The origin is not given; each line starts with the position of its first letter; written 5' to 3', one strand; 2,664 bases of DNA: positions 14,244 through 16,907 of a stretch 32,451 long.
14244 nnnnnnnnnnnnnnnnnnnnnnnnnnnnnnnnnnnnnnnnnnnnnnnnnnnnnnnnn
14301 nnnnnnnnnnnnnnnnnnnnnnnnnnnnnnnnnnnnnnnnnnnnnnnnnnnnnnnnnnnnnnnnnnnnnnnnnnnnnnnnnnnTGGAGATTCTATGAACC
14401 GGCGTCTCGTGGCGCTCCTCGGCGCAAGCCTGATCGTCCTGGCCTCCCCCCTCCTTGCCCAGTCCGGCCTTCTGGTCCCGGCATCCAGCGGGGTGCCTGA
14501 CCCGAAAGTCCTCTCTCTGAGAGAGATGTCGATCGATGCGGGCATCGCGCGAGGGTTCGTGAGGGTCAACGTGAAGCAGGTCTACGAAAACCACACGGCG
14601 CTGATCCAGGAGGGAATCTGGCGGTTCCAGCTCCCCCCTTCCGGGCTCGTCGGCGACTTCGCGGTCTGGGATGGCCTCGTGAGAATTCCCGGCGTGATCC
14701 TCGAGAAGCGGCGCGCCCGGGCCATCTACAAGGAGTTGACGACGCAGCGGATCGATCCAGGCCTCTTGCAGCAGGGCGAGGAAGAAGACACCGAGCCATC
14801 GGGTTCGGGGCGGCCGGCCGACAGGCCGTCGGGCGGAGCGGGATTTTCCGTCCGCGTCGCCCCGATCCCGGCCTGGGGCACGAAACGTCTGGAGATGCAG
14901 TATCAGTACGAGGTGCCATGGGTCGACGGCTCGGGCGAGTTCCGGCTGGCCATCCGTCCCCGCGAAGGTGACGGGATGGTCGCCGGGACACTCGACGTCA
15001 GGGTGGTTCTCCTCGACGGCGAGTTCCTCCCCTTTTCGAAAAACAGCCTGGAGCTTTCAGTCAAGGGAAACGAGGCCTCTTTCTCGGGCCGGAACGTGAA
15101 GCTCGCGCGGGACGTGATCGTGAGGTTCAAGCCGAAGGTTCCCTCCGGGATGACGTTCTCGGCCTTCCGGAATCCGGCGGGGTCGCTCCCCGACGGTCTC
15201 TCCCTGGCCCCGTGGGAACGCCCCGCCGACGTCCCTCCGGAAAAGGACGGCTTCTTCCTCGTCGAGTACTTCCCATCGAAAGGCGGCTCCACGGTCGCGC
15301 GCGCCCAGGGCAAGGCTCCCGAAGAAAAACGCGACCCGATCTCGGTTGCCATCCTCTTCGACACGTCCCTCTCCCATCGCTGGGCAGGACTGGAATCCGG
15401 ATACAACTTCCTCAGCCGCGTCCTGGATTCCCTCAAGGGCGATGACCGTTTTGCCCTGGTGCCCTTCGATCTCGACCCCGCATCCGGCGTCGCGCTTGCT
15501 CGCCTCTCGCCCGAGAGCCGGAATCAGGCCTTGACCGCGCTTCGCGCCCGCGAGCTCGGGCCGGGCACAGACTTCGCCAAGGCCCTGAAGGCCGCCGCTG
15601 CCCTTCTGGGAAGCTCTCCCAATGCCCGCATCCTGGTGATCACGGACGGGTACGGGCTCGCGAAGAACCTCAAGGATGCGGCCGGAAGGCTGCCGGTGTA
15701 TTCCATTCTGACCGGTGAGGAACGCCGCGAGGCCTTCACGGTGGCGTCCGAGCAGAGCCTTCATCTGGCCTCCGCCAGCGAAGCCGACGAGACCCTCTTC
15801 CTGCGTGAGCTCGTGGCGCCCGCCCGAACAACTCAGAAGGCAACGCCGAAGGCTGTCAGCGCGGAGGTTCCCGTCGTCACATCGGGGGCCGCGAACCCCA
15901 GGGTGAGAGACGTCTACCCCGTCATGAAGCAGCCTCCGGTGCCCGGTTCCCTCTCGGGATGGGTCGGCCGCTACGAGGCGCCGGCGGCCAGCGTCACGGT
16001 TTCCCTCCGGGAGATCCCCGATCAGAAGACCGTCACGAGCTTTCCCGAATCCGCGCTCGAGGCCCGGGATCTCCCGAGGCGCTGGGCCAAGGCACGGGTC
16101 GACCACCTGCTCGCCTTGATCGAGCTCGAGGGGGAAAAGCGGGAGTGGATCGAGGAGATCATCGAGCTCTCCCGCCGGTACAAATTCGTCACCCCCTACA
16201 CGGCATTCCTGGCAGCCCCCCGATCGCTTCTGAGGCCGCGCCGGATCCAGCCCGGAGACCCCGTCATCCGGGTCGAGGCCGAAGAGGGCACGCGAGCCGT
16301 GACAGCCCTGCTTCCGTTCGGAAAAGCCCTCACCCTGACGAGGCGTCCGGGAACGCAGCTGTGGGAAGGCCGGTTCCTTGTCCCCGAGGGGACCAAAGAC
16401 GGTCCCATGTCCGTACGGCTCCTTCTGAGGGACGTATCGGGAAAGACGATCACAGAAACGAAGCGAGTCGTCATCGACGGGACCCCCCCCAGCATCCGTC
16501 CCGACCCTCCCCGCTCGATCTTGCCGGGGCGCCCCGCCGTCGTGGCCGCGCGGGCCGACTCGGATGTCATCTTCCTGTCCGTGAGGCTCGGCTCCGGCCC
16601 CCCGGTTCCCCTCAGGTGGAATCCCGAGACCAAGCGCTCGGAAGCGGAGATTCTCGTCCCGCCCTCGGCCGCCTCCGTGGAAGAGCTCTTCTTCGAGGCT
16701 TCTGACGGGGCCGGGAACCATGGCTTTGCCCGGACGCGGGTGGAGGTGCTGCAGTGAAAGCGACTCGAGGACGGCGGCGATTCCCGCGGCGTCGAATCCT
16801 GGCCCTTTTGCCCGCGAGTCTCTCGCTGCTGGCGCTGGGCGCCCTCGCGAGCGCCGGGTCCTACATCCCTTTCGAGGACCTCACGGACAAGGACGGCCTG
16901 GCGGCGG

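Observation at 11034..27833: A ~16.8-kb co-directional gene train: PilT-like ATPase, membrane beta-propeller, secreted VIT-vWA, 2567-aa secreted giant, secreted unknown, and a beta-lactamase-like/SpoIID fusion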

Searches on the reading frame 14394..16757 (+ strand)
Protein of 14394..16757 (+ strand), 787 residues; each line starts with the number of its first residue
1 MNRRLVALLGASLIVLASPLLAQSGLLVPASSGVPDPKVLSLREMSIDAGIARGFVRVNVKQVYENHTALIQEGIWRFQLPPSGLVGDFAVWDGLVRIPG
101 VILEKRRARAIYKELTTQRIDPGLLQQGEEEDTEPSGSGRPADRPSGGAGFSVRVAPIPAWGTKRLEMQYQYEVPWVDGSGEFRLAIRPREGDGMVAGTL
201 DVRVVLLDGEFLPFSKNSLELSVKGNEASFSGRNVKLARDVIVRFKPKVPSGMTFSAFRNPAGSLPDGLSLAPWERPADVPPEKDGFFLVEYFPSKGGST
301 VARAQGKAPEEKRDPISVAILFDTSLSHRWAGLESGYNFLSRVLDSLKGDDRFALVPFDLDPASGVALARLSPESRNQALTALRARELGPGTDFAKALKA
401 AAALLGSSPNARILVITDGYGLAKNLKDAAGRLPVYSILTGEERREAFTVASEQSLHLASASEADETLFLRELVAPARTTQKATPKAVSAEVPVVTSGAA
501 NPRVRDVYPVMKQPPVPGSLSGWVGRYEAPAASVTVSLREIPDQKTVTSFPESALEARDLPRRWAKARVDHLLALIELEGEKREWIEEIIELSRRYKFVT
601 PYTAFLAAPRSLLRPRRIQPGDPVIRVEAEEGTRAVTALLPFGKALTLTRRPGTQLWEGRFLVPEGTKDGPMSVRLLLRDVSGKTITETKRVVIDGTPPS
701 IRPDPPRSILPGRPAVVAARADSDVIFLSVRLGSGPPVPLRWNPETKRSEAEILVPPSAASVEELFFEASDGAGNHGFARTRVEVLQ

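Call 4: search_protein_families(library=pfam, proteins=[window:14394-16757:+], max_evalue=0.01)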
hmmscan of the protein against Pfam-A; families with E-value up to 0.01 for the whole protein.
window:14394-16757:+ (787 aa): 3 families
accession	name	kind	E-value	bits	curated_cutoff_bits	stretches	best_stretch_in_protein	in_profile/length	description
PF08487.16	VIT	-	4.6e-13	49.7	26.5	1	42-129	1-88/111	Vault protein inter-alpha-trypsin domain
PF13519.12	VWA_2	-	5.2e-08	33.9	27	1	319-419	2-106/107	von Willebrand factor type A domain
PF00092.34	VWA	-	3.8e-06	27.7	23.8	1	318-433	2-127/174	von Willebrand factor type A domain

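Call 5: search_protein_families(library=ncbifam, proteins=[window:14394-16757:+], max_evalue=0.01)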
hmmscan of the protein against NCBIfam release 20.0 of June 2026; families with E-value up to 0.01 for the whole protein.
window:14394-16757:+ (787 aa): 2 families
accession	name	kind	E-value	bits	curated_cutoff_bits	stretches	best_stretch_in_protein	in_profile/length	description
TIGR03788.1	marine_srt_targ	equivalog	4.3e-15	55.2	551.65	2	55-116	13-74/629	marine proteobacterial sortase target protein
TIGR04286.1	MSEP-CTERM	equivalog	0.00036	18.6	150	1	71-128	497-554/920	MSEP-CTERM sorting domain-containing protein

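Call 12: find_related_loci(query=A1, collection=genome_contigs, flank=10000)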
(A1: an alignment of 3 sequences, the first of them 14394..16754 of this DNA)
Query A1 (787 aa) in genome_contigs; peptide patterns used: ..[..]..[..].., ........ (x = any residue, [..] = any of these).
142 stretches matched a pattern; 72 encode a relative of the query (tblastn E <= 1e-3); 72 distinct loci.
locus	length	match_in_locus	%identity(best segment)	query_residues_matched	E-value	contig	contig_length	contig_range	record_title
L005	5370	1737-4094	62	9-785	0e+0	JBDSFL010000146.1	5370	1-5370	MAG: Thermoanaerobaculia bacterium isolate cluster1_bin.227 k127_554162, whole genome shotgun sequence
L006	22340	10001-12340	62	14-785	0e+0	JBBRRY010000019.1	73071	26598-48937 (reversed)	MAG: Thermoanaerobaculia bacterium isolate La2_maxbin2.056 La2_maxbin2.056_K_2717013L73071_cov_71.8290, whole genome sho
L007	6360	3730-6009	59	23-785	0e+0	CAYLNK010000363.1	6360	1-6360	MAG TPA_asm: uncultured Holophagales bacterium isolate binchicken_co322_3 genome assembly, contig: NODE_13255_length_636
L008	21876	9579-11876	59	5-785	0e+0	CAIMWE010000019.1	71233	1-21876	MAG: uncultured Acidobacteria bacterium isolate AlinenLipids_bin-9101 genome assembly, contig: bin-9101:019/305, whole g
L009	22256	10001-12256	58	22-785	0e+0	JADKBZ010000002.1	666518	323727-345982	MAG: Holophagales bacterium isolate OdNE_18-Q3-R46-58_BATAC.193 tig00001478-10-6643170, whole genome shotgun sequence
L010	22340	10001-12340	56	8-785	0e+0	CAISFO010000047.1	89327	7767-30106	MAG: uncultured Holophagaceae bacterium isolate Umea2p3_bin-1388 genome assembly, contig: bin-1388:47/98, whole genome s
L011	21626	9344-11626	56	22-785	0e+0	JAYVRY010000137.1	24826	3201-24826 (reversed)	MAG: Acidobacteriota bacterium isolate GL73_DN_metabinner_17 GL73_DN_metabinner_17_136, whole genome shotgun sequence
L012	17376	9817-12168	56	3-785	0e+0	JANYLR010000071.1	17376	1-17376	MAG: Holophagaceae bacterium isolate GL140_6_metabinner_71 GL140_6_k141_709819, whole genome shotgun sequence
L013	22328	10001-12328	56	12-785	0e+0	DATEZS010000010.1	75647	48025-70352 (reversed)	MAG TPA_asm: Geothrix sp. isolate SMAG_U8480 k141_70286, whole genome shotgun sequence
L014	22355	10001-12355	56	1-785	0e+0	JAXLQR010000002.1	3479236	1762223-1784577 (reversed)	MAG: Holophagaceae bacterium isolate STL-ACI8 C1.2.fa-2, whole genome shotgun sequence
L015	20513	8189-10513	57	1-785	0e+0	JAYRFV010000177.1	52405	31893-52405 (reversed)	MAG: Holophagales bacterium isolate SH_SHASGE3bin.41 k141_1534729, whole genome shotgun sequence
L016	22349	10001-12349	56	6-785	0e+0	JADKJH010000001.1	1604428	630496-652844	MAG: Holophagaceae bacterium isolate Vibo_18-Q3-R45-57_BAT3C.161 tig00000362-10-16013530, whole genome shotgun sequence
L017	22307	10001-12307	56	19-785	0e+0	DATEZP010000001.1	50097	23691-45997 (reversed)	MAG TPA_asm: Holophagaceae bacterium isolate SMAG_U8477 k141_446811, whole genome shotgun sequence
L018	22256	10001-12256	59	23-785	0e+0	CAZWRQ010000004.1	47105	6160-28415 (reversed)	MAG TPA_asm: uncultured Holophagales bacterium isolate binchicken_co269_231 genome assembly, contig: NODE_639_length_471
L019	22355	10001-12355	55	3-785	0e+0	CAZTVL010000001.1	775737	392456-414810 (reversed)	MAG TPA_asm: uncultured Solibacteraceae bacterium isolate SRP193066_co2_44 genome assembly, contig: NODE_1_length_775737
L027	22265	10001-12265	58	23-785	0e+0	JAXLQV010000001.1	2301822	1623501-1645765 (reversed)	MAG: Thermoanaerobaculia bacterium isolate STL-ACI12 C1.273.fa-1, whole genome shotgun sequence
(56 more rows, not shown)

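Call 40: search_protein_families(library=pfam, proteins=[L027:6258-8015:+, L016:5527-8025:-, L014:7579-9630:-], max_evalue=0.001)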
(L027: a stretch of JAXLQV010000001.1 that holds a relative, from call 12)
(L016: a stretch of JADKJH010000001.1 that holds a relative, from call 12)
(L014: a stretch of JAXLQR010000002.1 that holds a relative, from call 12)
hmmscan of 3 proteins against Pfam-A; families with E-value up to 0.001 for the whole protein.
L027:6258-8015:+ (585 aa): 17 families
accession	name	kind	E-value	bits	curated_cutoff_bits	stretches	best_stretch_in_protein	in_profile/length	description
PF13432.12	TPR_16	-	1.7e-20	73.5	32.7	3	507-568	4-64/65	Tetratricopeptide repeat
PF07719.23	TPR_2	-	6e-19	67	27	1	536-568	2-34/34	Tetratricopeptide repeat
PF14559.12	TPR_19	-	3.6e-18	66.1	25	3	478-527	3-52/68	Tetratricopeptide repeat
PF00515.34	TPR_1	-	9.9e-16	57.3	27.8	1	537-568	3-34/34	Tetratricopeptide repeat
PF13181.12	TPR_8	-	9.8e-15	53.8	25.7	0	538-568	4-34/34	Tetratricopeptide repeat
PF13414.12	TPR_11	-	1.1e-14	54.2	26.8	0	509-549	3-42/42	TPR repeat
PF13424.12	TPR_12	-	5.1e-13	49.5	30.1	1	435-496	5-75/77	Tetratricopeptide repeat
PF13428.12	TPR_14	-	1.6e-12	47.2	23.5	1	469-508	4-43/44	Tetratricopeptide repeat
PF13176.12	TPR_7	-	2.8e-12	46.1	27.9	0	470-500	3-35/36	Tetratricopeptide repeat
PF13431.12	TPR_17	-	6.8e-12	45.1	24.4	0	523-556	2-34/34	Tetratricopeptide repeat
PF13374.12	TPR_10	-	1.9e-11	44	27.5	0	539-565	6-32/42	Tetratricopeptide repeat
PF24575.1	TPR_Slam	-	2.1e-11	44.6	35.2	0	473-519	54-100/104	Surface lipoprotein assembly modifier, N-terminal TPR repeats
PF14561.12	TPR_20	-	1.1e-07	32.5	25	1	455-528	11-86/90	Tetratricopeptide repeat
PF13371.12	TPR_9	-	7.7e-07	29.5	35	1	441-503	4-66/73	Tetratricopeptide repeat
PF23914.1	TPR_CcmH_CycH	-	4.8e-06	26.9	42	1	438-529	56-150/158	Cytochrome c-type biogenesis protein H TPR domain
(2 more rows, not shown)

L016:5527-8025:- (832 aa): 17 families
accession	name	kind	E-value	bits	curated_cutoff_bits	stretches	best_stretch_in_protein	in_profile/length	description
PF07719.23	TPR_2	-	3.3e-32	108.3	27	0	615-645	3-33/34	Tetratricopeptide repeat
PF00515.34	TPR_1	-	3.3e-27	93.6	27.8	2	614-644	2-32/34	Tetratricopeptide repeat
PF13181.12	TPR_8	-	1.1e-26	91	25.7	1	547-578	3-34/34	Tetratricopeptide repeat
PF13414.12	TPR_11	-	1.8e-23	82.4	26.8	3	518-559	1-42/42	TPR repeat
PF13431.12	TPR_17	-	4.6e-23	80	24.4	1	534-565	2-33/34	Tetratricopeptide repeat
PF13424.12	TPR_12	-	1.6e-19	70.3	30.1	2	618-678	8-76/77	Tetratricopeptide repeat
PF13428.12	TPR_14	-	3.1e-16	58.7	23.5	0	511-552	1-42/44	Tetratricopeptide repeat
PF13432.12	TPR_16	-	2.2e-15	57.2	32.7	0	628-677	12-61/65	Tetratricopeptide repeat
PF14559.12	TPR_19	-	1.7e-12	47.9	25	0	626-681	4-59/68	Tetratricopeptide repeat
PF23914.1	TPR_CcmH_CycH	-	6.3e-11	42.8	42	0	680-780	50-146/158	Cytochrome c-type biogenesis protein H TPR domain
PF13374.12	TPR_10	-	6.5e-10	39.1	27.5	0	547-572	4-29/42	Tetratricopeptide repeat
PF13176.12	TPR_7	-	1.6e-08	34.4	27.9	0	547-579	1-35/36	Tetratricopeptide repeat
PF25062.1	ARM_TT21_N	-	2.2e-06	28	40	1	686-802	105-215/222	Tetratricopeptide repeat protein 21 N-terminal ARM repeat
PF13429.12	TPR_15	-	0.00022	21.2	26.2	0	678-780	143-239/280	Tetratricopeptide repeat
PF13371.12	TPR_9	-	0.00024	21.5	35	0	538-579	22-63/73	Tetratricopeptide repeat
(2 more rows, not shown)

L014:7579-9630:- (683 aa): 0 families

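Call 92: search_solved_structures(query=A1, max_evalue=0.01, show_alignments=1)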
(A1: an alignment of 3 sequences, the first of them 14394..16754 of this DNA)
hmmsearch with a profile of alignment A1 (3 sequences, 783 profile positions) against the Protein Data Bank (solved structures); distinct sequences matched with E-value up to 0.01: 1.
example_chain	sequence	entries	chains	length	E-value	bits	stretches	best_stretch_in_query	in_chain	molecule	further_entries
9c4f_I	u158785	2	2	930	2.6e-10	42.2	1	38-124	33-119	Inter-alpha-trypsin inhibitor heavy chain H4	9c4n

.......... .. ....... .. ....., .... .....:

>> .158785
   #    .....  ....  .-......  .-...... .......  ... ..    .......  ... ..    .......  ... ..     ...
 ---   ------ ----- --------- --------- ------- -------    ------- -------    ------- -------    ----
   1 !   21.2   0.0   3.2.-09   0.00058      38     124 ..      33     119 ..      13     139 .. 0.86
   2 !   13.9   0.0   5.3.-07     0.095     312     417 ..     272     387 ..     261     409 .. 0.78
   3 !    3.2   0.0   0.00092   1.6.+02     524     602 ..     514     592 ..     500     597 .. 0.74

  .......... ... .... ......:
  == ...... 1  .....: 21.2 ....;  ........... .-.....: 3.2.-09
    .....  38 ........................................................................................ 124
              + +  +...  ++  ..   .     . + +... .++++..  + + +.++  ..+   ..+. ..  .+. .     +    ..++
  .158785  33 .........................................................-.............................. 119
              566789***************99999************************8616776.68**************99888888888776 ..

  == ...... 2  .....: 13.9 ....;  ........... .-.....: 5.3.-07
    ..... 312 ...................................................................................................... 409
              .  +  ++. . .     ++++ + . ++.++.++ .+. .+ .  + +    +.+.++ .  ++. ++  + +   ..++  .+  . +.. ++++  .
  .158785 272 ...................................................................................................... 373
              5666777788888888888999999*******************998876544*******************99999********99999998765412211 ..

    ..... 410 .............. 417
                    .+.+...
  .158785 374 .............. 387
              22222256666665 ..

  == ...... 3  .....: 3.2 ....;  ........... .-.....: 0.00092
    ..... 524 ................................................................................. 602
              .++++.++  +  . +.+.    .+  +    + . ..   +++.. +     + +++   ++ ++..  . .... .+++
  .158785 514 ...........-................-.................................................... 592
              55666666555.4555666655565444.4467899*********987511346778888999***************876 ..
